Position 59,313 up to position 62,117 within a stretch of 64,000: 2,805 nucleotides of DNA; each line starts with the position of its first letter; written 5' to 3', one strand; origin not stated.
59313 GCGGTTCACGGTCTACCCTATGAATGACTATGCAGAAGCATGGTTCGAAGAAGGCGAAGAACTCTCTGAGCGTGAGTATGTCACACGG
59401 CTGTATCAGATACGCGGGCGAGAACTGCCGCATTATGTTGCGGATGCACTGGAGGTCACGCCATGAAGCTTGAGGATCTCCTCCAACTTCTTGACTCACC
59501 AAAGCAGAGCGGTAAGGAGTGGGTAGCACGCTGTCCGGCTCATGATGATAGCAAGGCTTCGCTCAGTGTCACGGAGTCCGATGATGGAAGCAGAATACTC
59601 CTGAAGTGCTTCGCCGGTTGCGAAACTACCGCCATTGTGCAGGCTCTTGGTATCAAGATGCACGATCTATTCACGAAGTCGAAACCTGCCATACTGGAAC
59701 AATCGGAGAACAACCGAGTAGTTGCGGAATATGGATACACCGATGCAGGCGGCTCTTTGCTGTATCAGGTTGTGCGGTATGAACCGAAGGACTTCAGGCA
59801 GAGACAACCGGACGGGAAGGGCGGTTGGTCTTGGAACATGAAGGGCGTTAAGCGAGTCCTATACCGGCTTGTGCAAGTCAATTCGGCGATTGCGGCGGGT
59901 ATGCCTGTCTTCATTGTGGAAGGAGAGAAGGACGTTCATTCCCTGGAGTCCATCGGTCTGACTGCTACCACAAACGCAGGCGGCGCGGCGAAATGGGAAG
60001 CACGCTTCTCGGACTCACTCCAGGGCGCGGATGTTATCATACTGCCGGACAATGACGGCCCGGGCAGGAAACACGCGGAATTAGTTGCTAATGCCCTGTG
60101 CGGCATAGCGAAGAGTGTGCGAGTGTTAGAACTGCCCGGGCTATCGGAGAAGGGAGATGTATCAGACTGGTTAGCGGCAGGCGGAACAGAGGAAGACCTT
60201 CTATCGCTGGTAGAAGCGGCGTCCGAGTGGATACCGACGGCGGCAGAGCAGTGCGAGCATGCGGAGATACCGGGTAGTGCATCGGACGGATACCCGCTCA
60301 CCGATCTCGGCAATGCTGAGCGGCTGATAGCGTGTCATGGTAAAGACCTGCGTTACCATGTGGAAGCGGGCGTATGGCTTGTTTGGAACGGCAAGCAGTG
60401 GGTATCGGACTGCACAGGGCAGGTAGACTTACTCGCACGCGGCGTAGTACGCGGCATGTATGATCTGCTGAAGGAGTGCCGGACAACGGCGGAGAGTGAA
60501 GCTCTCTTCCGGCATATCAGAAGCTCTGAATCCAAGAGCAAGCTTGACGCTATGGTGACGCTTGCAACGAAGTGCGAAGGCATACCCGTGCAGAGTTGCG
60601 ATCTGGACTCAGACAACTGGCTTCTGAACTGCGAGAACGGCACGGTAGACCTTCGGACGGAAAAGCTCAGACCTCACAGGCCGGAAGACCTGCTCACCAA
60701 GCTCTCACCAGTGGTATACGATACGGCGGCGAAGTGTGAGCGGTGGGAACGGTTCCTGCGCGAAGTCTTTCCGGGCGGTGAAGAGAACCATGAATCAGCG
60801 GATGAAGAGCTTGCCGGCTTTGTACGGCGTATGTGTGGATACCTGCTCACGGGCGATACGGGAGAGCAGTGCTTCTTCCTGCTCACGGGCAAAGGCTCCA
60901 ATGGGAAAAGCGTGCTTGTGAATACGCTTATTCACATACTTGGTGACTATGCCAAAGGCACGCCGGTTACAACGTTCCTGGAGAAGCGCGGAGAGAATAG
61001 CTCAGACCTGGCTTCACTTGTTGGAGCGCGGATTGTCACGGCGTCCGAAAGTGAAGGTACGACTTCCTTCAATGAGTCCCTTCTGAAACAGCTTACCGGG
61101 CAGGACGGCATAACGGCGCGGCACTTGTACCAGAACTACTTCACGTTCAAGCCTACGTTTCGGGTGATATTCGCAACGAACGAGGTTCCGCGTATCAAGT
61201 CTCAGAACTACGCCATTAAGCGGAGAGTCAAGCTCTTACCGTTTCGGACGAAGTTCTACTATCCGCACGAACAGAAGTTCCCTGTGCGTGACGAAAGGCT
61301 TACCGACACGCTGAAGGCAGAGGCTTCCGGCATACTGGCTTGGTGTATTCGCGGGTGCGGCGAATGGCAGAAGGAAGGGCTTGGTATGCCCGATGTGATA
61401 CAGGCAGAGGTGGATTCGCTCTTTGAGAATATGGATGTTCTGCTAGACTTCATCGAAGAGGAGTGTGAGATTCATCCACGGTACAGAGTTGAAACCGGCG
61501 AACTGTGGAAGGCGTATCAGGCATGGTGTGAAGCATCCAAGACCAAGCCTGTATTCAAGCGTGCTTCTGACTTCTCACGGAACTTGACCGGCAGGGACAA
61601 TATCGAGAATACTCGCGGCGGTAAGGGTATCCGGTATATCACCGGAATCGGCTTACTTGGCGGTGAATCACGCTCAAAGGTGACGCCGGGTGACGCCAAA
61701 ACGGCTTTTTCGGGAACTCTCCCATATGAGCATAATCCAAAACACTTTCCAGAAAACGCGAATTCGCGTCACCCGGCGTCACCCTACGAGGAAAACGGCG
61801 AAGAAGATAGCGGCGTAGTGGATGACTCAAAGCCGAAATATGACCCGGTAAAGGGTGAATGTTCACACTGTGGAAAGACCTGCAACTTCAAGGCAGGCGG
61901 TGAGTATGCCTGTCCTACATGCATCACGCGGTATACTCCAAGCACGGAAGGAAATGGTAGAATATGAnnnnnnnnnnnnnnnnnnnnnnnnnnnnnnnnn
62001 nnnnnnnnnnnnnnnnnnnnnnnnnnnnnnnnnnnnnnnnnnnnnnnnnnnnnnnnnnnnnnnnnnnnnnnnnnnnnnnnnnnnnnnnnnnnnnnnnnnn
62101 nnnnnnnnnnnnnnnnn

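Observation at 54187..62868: Lower-GC accessory island with P4-type primase-helicase, Xis-like HTH, PD-(D/E)XK-like protein, PEP-CTERM protein and IS256, abutting a tRNA cluster but lacking an integrase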

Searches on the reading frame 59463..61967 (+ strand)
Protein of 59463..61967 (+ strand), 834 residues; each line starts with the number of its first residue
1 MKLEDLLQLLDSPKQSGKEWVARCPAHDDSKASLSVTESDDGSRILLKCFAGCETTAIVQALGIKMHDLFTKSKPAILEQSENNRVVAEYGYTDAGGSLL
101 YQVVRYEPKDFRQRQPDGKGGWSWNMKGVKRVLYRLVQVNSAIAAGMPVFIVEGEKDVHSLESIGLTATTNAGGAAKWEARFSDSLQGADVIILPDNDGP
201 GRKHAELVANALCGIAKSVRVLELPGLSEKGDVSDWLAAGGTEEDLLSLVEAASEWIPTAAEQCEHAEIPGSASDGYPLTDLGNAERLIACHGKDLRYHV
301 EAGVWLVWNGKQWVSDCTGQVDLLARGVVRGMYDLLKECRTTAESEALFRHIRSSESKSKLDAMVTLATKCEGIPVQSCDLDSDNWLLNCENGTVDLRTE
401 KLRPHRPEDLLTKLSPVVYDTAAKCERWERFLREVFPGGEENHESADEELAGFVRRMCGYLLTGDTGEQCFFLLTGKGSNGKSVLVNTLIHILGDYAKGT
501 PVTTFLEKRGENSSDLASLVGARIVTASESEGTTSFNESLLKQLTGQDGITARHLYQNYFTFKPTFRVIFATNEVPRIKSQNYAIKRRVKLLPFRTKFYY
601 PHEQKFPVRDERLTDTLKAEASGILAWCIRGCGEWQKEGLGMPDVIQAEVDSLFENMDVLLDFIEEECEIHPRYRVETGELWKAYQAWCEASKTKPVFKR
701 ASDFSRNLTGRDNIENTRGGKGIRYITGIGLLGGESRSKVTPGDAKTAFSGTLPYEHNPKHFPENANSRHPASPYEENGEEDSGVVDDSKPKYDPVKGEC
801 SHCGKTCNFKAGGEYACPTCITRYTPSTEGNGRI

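Call 6: search_protein_families(library=pfam, proteins=[window:59463-61967:+], max_evalue=0.01)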
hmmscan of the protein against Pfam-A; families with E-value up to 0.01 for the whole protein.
window:59463-61967:+ (834 aa): 7 families
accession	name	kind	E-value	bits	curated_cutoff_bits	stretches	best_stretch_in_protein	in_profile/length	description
PF08706.16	D5_N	-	6.8e-35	120.9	22.4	1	285-437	1-145/145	D5 N terminal like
PF19263.5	DUF5906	-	3e-13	50.9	27.6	1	474-588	1-114/114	Family of unknown function (DUF5906)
PF03288.22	Pox_D5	-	3e-05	24.8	21.4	1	656-704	2-49/86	Poxvirus D5 protein-like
PF13362.12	Toprim_3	-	0.00043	21.1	27.2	1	149-242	2-94/95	Toprim domain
PF13155.12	Toprim_2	-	0.00054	20.7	22.1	1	150-234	1-85/88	Toprim-like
PF01807.25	Zn_ribbon_DnaG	-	0.0016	18.7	24.9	1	14-55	26-62/98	CHC2 zinc finger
PF01751.28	Toprim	-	0.0023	18.5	23.1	1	149-218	2-86/96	Toprim domain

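Call 8: find_encoding_contigs(protein=window:59463-61967:+, flank=10000, max_places=10)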
Protein window:59463-61967:+ (834 aa): 1 contig read that carries it; 1 place shown.
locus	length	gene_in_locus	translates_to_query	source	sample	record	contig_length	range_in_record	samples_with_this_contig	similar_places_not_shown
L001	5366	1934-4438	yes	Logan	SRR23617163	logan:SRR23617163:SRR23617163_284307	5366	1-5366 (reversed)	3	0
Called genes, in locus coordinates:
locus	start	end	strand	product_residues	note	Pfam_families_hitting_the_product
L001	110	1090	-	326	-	-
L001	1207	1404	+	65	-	PF12728:HTH_17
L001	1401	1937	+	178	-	-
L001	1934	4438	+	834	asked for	PF08706:D5_N, PF19263:DUF5906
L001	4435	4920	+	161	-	PF13542:HTH_Tnp_ISL3 (faint)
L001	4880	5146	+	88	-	-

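Call 10: search_protein_families(library=phrogs, proteins=[window:59463-61967:+], max_evalue=0.01)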
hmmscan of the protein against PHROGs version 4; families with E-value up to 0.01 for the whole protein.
window:59463-61967:+ (834 aa): 16 families
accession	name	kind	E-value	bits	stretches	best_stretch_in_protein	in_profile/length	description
phrog_6088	-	DNA, RNA and nucleotide metabolism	1.4e-172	577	2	83-731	147-763/772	DNA primase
phrog_2478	-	DNA, RNA and nucleotide metabolism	2.5e-107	361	1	277-735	403-844/854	DNA polymerase/primase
phrog_1829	-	DNA, RNA and nucleotide metabolism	6.3e-107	359.6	1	275-731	320-755/772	DNA primase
phrog_1156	-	DNA, RNA and nucleotide metabolism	1.5e-105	355.6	1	271-741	354-835/855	DNA primase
phrog_16950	-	DNA, RNA and nucleotide metabolism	1e-77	262.8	1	274-700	361-800/843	DNA primase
phrog_864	-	DNA, RNA and nucleotide metabolism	1.3e-66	226.8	1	379-727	282-621/1064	DNA primase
phrog_1883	-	DNA, RNA and nucleotide metabolism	1.5e-53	183.3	1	355-729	386-745/756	DNA helicase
phrog_7601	-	unknown function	9.3e-34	118.1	1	460-709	11-251/289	-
phrog_239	-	DNA, RNA and nucleotide metabolism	7.8e-33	115.4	1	23-259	44-318/801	DNA primase/helicase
phrog_16213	-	DNA, RNA and nucleotide metabolism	4.6e-19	69.2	1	385-672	313-588/732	DNA primase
phrog_47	-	DNA, RNA and nucleotide metabolism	1.1e-11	45.1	2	120-244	206-324/947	DNA primase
phrog_26824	-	unknown function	9.1e-11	41.6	1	88-249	118-282/868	-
phrog_849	-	DNA, RNA and nucleotide metabolism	8.3e-08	32.6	1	145-253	237-343/435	DNA primase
phrog_6444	-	DNA, RNA and nucleotide metabolism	2.7e-07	30.8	1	130-263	243-376/577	DNA primase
phrog_4210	-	DNA, RNA and nucleotide metabolism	0.00047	19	1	458-700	164-396/1304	DNA polymerase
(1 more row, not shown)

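Call 11: search_protein_families(library=ncbifam, proteins=[window:59463-61967:+], max_evalue=0.01)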
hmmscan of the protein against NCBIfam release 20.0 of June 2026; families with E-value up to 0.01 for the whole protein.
window:59463-61967:+ (834 aa): 5 families
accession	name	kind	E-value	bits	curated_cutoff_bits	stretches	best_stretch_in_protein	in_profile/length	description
NF005477.0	PRK07078.1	subfamily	4.7e-134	448.3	1014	1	58-732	107-746/759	hypothetical protein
NF011296.0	PRK14709.1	subfamily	2.2e-102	343.2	613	1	276-729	31-457/469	hypothetical protein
TIGR01613.1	primase_Cterm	subfamily_domain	1.6e-76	257.1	108.7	1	386-697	1-299/304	phage/plasmid primase, P4 family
TIGR01391.1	dnaG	equivalog_domain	9.5e-09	34.6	283.6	2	131-243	241-351/414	DNA primase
NF003092.0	PRK04017.1-3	equivalog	0.0014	18.6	193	1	149-208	23-80/125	hypothetical protein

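Call 12: find_related_loci(query=window:59463-61967:+, collection=genome_contigs, flank=10000)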
Query window:59463-61967:+ (834 aa) in genome_contigs; peptide patterns used: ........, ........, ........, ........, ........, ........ (x = any residue, [..] = any of these).
45 stretches matched a pattern, but none encodes a relative of the query by tblastn (E <= 1e-3).

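Call 13: find_homologous_proteins(query=window:59463-61967:+, max_evalue=1e-20)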
Query window:59463-61967:+ (834 aa): 4227 proteins with E <= 1e-20 among 8000 candidates; the best 120 are listed.
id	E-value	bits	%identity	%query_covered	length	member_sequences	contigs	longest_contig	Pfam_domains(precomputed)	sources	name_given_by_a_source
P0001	0.0e+0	1953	100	100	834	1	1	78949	PF19263.6,PF08706.17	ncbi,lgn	-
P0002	0.0e+0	1077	60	99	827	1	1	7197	PF19263.6,PF08706.17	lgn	-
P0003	0.0e+0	1048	59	99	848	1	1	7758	PF19263.6,PF08706.17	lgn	-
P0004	0.0e+0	1033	57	99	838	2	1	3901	PF19263.6,PF08706.17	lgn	-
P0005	8.6e-282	955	58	89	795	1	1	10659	PF19263.6,PF08706.17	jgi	-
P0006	3.9e-281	953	55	99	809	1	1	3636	PF19263.6,PF08706.17,PF03288.23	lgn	-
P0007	6.8e-275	932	56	93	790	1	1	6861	PF13155.13,PF01807.26,PF19263.6,PF08706.17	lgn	-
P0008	1.5e-272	925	54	97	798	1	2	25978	PF19263.6,PF08706.17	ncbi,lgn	-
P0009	8.0e-266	902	54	92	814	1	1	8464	PF19263.6,PF08706.17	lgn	-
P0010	2.3e-260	884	57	88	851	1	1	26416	PF19263.6,PF08706.17,PF03288.23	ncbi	-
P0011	3.5e-259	881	52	95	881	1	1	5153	PF19263.6,PF08706.17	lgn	-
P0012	3.6e-250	851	50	98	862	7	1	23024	PF19263.6,PF08706.17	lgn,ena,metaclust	metaclust:\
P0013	7.6e-250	850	55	87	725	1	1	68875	PF19263.6,PF08706.17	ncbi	ncbi:MAG: phage/plasmid primase, P4 family [Armatimonadota bacterium]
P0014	2.1e-249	848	52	91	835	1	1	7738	PF19263.6,PF08706.17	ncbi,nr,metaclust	ncbi:MAG: hypothetical protein A2Z18_00180 [Armatimonadetes bacterium RBG_16_58_9]|nr:MAG: hypotheti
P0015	6.0e-249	847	51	93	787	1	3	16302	PF19263.6,PF08706.17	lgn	-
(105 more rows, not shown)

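Call 14: find_encoding_contigs(protein=P0008, flank=10000, max_places=2)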
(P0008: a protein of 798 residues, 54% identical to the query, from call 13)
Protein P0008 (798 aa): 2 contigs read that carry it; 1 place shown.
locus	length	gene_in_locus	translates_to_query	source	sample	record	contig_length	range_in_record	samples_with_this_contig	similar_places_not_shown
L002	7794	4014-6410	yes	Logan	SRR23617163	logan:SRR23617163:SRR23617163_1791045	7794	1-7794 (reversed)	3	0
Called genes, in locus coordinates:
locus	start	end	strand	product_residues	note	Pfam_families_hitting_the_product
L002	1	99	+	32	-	?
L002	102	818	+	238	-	-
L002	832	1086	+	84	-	-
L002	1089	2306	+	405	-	-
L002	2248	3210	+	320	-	-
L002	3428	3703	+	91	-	-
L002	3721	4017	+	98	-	-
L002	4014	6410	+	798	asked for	PF08706:D5_N, PF19263:DUF5906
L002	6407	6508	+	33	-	-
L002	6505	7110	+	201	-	-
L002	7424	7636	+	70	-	PF12728:HTH_17 (weak)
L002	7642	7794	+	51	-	?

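Call 15: find_encoding_contigs(protein=P0010, flank=10000, max_places=2)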
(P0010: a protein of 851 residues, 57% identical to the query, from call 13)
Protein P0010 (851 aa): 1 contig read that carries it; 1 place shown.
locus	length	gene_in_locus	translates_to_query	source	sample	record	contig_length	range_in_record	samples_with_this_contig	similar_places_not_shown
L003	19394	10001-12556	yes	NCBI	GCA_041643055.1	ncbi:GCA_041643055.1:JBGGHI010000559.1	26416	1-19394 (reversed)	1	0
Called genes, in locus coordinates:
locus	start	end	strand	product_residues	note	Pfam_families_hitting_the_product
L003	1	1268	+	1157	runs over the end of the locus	-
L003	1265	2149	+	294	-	-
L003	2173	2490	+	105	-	-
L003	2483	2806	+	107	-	-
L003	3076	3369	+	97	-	-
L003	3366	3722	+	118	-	-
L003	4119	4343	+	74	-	-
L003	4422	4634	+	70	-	-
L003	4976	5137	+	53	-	-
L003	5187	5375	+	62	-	-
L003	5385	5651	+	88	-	-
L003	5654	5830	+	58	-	-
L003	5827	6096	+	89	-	-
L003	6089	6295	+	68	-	-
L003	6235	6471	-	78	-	-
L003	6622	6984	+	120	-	-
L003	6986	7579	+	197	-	PF19474:DUF6011 (weak), PF04434:SWIM (weak)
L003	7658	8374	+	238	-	-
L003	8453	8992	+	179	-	PF07352:Phage_Mu_Gam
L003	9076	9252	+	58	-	-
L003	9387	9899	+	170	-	PF13392:HNH_3 (weak)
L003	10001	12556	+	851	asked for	PF08706:D5_N, PF19263:DUF5906, PF03288:Pox_D5 (faint)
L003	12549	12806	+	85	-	-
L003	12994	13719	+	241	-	-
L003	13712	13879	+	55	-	-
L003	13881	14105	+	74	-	-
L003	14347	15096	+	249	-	-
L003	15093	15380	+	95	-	-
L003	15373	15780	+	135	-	-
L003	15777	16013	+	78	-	-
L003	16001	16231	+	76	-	-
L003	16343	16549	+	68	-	-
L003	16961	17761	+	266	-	PF04055:Radical_SAM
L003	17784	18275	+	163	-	-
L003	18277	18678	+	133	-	-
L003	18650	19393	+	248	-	?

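Call 16: find_encoding_contigs(protein=P0013, flank=10000, max_places=2)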
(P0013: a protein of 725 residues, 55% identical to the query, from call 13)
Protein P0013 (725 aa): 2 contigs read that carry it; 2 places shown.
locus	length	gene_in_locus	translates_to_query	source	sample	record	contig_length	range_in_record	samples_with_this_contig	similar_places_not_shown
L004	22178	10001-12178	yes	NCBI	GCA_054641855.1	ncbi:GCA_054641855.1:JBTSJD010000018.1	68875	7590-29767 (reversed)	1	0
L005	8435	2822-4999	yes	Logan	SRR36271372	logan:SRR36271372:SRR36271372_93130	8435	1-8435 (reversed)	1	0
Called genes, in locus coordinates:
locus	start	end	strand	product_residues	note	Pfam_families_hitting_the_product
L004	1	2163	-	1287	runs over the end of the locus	-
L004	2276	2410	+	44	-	-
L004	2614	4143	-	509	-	PF13490:zf-HC2 (weak)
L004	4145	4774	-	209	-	PF07638:Sigma70_ECF (weak), PF04542:Sigma70_r2, PF08281:Sigma70_r4_2, PF04545:Sigma70_r4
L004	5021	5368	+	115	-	-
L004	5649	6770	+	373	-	PF00294:PfkB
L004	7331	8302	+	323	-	PF02899:Phage_int_SAM_1, PF13495:Phage_int_SAM_4 (weak), PF00589:Phage_integrase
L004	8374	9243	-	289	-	-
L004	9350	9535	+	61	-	PF12728:HTH_17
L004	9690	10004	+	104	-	-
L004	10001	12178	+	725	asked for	PF08706:D5_N, PF19263:DUF5906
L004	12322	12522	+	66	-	-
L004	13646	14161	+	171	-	-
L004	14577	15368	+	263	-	-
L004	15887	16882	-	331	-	-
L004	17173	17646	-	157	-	-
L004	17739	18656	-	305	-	PF18863:AbiJ_NTD4, PF14355:Abi_C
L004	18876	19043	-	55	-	-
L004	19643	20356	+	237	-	PF18306:LDcluster4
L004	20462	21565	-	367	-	PF00712:DNA_pol3_beta, PF02767:DNA_pol3_beta_2, PF02768:DNA_pol3_beta_3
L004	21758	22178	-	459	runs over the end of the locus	PF11638:DnaA_N, PF00308:Bac_DnaA, PF01695:IstB_IS21, PF08299:Bac_DnaA_C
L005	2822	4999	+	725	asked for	PF08706:D5_N, PF19263:DUF5906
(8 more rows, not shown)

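Call 34: find_encoding_contigs(protein=P0002, flank=10000, max_places=2)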
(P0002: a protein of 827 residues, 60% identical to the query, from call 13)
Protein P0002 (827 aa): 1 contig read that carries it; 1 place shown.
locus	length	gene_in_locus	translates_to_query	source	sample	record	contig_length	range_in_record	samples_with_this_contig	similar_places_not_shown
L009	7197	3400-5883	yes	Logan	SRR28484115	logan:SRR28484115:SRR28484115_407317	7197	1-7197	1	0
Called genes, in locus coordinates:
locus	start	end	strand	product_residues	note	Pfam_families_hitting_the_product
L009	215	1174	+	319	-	PF02899:Phage_int_SAM_1, PF00589:Phage_integrase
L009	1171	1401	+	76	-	-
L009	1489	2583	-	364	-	-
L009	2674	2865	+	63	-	PF12728:HTH_17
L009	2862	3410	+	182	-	-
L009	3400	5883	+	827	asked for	PF08706:D5_N, PF19263:DUF5906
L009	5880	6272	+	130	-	-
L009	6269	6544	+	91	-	-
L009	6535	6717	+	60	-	-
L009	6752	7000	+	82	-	-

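Call 35: find_encoding_contigs(protein=P0003, flank=10000, max_places=2)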
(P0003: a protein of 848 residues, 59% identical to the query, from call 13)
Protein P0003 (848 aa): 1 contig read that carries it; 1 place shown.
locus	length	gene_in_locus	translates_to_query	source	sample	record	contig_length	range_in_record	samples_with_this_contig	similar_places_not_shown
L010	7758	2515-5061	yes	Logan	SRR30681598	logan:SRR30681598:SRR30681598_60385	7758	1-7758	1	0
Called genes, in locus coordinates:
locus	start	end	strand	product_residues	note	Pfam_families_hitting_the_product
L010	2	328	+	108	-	?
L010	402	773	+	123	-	-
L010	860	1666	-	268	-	-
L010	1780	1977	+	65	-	-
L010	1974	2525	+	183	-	-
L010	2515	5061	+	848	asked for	PF08706:D5_N, PF19263:DUF5906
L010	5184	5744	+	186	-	-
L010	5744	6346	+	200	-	-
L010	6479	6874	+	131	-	-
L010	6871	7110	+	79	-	-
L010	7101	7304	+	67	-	-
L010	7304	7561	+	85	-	-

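Call 36: find_encoding_contigs(protein=P0005, flank=10000, max_places=2)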
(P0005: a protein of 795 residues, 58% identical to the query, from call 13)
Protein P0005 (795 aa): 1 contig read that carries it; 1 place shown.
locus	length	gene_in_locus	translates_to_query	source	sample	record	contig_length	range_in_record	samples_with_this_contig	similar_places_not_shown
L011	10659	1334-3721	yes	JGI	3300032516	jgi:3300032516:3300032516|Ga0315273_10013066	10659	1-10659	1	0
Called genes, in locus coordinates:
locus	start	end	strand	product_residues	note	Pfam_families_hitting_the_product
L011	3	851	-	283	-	?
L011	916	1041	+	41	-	-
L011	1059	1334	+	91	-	-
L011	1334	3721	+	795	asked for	PF08706:D5_N, PF19263:DUF5906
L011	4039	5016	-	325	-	PF00589:Phage_integrase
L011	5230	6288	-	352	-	PF02661:Fic, PF22168:DIP2311-like_C (weak)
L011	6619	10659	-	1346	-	?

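Call 45: search_protein_families(library=padloc, proteins=[window:59463-61967:+], max_evalue=0.01)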
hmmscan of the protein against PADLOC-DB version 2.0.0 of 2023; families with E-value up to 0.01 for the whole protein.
window:59463-61967:+ (834 aa): 1 family
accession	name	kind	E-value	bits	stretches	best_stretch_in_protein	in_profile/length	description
PDLC03800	RTasDnaG-like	-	1.3e-09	35.3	1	125-244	265-379/550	DRT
